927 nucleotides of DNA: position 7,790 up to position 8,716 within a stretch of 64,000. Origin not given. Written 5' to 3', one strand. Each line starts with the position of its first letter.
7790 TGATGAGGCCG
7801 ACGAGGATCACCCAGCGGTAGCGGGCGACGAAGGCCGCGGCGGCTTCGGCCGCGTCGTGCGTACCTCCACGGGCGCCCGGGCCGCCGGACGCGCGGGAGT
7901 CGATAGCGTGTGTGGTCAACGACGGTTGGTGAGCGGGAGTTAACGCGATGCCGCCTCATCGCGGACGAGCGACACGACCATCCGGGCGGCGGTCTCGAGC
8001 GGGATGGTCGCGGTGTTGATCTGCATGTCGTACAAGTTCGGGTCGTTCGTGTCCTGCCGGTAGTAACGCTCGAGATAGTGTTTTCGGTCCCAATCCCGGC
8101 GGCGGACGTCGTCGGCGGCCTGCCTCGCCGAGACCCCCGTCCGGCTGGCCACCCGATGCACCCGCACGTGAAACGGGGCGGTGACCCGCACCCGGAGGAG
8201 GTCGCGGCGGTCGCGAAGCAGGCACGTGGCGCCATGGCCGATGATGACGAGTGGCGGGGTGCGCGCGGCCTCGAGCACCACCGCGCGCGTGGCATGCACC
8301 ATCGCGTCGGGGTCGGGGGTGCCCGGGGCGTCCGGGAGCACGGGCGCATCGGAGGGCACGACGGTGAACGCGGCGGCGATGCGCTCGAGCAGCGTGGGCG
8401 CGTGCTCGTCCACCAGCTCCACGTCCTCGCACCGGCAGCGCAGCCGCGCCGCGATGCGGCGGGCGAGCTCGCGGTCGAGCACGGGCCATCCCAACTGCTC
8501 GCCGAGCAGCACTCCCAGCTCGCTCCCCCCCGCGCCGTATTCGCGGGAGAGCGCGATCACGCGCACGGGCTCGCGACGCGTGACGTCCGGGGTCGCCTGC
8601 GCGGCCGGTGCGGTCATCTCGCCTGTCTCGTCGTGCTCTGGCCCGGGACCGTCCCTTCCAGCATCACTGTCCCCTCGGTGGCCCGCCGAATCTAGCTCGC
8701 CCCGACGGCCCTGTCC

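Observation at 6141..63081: Modular heptanucleotide-array palindromic elements occupy about half of the larger intergenic gaps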

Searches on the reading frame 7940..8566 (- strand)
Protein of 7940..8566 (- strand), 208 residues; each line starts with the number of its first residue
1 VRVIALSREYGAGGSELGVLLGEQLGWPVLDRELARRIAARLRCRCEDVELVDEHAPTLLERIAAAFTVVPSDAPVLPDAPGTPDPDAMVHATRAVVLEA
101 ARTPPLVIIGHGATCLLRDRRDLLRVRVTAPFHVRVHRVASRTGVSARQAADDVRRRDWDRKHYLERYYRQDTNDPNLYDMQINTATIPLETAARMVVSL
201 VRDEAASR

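Call 64: search_protein_families(library=pfam, proteins=[window:7940-8566:-], max_evalue=0.00001)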
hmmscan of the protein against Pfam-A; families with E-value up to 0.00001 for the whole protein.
window:7940-8566:- (208 aa): 1 family
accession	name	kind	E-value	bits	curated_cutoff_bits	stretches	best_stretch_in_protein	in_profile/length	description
PF13189.12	Cytidylate_kin2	-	1.7e-41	142.7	28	1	3-186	1-175/176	Cytidylate kinase-like family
